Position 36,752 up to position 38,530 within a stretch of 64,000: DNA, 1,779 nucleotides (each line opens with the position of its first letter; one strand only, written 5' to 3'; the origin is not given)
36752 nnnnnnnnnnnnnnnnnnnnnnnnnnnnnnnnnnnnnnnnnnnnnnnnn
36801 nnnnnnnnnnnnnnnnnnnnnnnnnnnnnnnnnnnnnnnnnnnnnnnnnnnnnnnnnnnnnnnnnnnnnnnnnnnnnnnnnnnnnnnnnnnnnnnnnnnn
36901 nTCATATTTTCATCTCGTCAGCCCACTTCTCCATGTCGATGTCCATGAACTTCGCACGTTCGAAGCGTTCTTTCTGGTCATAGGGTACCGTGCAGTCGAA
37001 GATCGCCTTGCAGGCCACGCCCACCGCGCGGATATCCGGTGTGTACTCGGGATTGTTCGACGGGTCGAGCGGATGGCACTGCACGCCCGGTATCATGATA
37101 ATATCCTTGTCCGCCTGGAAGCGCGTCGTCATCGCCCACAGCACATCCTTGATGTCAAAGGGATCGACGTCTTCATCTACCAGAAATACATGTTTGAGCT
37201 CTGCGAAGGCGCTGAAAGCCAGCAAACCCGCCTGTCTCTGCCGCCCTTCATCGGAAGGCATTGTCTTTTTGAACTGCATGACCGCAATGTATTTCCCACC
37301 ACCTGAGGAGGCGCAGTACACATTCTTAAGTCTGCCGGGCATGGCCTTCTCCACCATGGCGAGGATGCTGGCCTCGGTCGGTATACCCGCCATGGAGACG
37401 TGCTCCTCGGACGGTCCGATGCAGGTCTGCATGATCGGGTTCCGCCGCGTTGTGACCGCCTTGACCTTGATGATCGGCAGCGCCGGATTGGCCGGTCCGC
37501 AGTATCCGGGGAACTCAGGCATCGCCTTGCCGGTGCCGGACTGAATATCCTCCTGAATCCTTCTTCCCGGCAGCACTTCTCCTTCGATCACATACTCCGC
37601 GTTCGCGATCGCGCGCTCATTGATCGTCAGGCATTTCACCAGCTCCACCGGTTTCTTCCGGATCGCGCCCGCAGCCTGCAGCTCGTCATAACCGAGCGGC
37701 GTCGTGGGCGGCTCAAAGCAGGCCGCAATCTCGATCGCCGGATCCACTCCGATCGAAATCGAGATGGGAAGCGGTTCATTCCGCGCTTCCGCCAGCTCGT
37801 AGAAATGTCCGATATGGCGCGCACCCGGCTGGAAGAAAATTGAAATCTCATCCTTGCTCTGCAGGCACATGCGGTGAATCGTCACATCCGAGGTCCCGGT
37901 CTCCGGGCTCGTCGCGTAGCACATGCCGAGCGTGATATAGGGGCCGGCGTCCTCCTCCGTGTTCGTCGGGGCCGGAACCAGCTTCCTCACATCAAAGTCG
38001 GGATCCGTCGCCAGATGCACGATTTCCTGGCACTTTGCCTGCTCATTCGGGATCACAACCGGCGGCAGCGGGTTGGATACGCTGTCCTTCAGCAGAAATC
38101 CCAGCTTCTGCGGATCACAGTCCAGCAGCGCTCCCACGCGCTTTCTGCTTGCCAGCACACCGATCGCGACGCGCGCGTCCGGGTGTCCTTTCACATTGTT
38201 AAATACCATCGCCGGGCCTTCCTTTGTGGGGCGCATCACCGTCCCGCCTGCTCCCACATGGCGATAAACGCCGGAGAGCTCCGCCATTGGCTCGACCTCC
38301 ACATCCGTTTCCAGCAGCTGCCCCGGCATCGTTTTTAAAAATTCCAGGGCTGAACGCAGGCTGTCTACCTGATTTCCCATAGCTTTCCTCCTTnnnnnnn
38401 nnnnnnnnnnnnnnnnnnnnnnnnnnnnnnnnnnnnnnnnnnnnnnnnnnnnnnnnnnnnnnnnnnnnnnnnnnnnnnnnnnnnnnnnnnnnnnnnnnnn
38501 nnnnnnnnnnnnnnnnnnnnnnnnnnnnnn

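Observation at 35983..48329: Candidate complete galloyl/phenolic-glycoside (hydrolysable tannin) catabolic system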

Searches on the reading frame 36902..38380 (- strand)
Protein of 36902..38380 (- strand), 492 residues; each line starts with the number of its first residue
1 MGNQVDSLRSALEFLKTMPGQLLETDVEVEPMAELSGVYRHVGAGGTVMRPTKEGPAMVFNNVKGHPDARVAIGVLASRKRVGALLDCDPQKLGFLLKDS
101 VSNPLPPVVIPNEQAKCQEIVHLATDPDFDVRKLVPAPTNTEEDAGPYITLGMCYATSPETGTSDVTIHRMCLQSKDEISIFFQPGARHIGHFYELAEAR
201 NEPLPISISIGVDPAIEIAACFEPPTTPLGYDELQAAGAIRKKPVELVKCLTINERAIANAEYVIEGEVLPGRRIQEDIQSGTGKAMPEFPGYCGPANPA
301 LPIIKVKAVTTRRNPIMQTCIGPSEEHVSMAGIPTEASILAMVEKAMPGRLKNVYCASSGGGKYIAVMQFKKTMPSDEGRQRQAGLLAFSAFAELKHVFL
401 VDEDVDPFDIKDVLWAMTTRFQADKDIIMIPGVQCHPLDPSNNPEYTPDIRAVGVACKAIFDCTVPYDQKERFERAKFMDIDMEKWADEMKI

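Call 3: search_protein_families(library=pfam, proteins=[window:36902-38380:-])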
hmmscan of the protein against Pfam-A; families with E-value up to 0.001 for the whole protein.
window:36902-38380:- (492 aa): 3 families
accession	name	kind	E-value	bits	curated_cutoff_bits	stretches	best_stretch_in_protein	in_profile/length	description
PF01977.22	UbiD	-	1e-53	182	23.3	1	112-321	5-202/206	3-octaprenyl-4-hydroxybenzoate carboxy-lyase Rift-related domain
PF20696.2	UbiD_C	-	6.9e-31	107.3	24.2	1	330-463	3-127/127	3-octaprenyl-4-hydroxybenzoate carboxy-lyase C-terminal domain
PF20695.2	UbiD_N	-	3e-12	46.9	24.3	1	19-93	7-70/78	3-octaprenyl-4-hydroxybenzoate carboxy-lyase N-terminal domain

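Call 4: search_protein_families(library=ncbifam, proteins=[window:36902-38380:-])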
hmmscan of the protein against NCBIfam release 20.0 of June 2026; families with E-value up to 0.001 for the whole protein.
window:36902-38380:- (492 aa): 7 families
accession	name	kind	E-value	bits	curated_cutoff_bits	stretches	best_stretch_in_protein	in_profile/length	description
NF041204.1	VdcC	exception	5.1e-144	480.2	650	1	6-491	2-465/467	non-oxidative hydroxyarylic acid decarboxylases subunit C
TIGR00148.1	TIGR00148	subfamily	1.6e-65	221.5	244.85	1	13-445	3-425/438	UbiD family decarboxylase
TIGR03701.1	mena_SCO4490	equivalog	4.5e-45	154.2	495.9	1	20-439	10-422/433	menaquinone biosynthesis decarboxylase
NF041219.1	BagN_FevL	exception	1.4e-29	103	1000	1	61-479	83-485/502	bagremycin/ferroverdin biosynthesis UbiD family decarboxylase BagN/FevL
NF008175.0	PRK10922.1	equivalog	1.8e-27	96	788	1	20-434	20-434/497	4-hydroxy-3-polyprenylbenzoate decarboxylase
TIGR02724.1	phenyl_P_beta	equivalog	4.9e-22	77.9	468.95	1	52-483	38-458/472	phenylphosphate carboxylase subunit beta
TIGR02723.1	phenyl_P_alpha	equivalog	2.2e-21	76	564.6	1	47-470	39-449/485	phenylphosphate carboxylase subunit alpha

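Call 11: search_solved_structures(query=window:36902-38380:-, show_alignments=1)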
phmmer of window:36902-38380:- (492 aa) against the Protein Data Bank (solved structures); distinct sequences matched with E-value up to 0.001: 40.
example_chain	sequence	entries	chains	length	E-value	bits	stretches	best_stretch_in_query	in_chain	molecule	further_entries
5ny5_A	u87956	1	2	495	7.7e-194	648.3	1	1-490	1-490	3,4-dihydroxybenzoate decarboxylase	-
5o3n_A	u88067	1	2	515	8.9e-194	648.1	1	1-490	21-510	3,4-dihydroxybenzoate decarboxylase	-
5o3m_A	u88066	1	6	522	8.3e-188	628.4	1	5-489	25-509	Protocatechuate decarboxylase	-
6h6v_A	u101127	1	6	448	1.2e-70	242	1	20-489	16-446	3-polyprenyl-4-hydroxybenzoate decarboxylase and related decarboxylases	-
6h6x_B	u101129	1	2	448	2.4e-68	234.4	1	20-489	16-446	3-polyprenyl-4-hydroxybenzoate decarboxylase and related decarboxylases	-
7p9q_A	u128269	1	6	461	5e-45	157.5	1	56-486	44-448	AnInD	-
8oz5_A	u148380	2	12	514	3e-42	148.3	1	7-478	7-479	Phthaloyl-CoA decarboxylase (Pcd)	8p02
8pmk_A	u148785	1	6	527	3.2e-42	148.2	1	7-478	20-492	Phthaloyl-CoA decarboxylase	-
7ae4_A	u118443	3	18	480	1.7e-32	116.2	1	7-490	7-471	Phenolic acid decarboxylase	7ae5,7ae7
6da6_A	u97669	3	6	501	8.9e-28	100.6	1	81-478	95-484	UbiD-like decarboxylase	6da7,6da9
7pda_A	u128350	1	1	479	1.2e-25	93.6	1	47-480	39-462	UbiD family decarboxylase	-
5m1c_A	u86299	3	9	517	1.2e-25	93.6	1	7-439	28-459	3-octaprenyl-4-hydroxybenzoate carboxy-lyase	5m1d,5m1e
2idb_A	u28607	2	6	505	1.2e-25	93.6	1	7-439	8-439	3-octaprenyl-4-hydroxybenzoate carboxy-lyase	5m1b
8crd_A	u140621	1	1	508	4.6e-22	81.8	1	95-457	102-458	Ferulic acid decarboxylase 1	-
6tie_AAA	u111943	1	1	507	8.9e-22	80.8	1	95-457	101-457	Ferulic acid decarboxylase 1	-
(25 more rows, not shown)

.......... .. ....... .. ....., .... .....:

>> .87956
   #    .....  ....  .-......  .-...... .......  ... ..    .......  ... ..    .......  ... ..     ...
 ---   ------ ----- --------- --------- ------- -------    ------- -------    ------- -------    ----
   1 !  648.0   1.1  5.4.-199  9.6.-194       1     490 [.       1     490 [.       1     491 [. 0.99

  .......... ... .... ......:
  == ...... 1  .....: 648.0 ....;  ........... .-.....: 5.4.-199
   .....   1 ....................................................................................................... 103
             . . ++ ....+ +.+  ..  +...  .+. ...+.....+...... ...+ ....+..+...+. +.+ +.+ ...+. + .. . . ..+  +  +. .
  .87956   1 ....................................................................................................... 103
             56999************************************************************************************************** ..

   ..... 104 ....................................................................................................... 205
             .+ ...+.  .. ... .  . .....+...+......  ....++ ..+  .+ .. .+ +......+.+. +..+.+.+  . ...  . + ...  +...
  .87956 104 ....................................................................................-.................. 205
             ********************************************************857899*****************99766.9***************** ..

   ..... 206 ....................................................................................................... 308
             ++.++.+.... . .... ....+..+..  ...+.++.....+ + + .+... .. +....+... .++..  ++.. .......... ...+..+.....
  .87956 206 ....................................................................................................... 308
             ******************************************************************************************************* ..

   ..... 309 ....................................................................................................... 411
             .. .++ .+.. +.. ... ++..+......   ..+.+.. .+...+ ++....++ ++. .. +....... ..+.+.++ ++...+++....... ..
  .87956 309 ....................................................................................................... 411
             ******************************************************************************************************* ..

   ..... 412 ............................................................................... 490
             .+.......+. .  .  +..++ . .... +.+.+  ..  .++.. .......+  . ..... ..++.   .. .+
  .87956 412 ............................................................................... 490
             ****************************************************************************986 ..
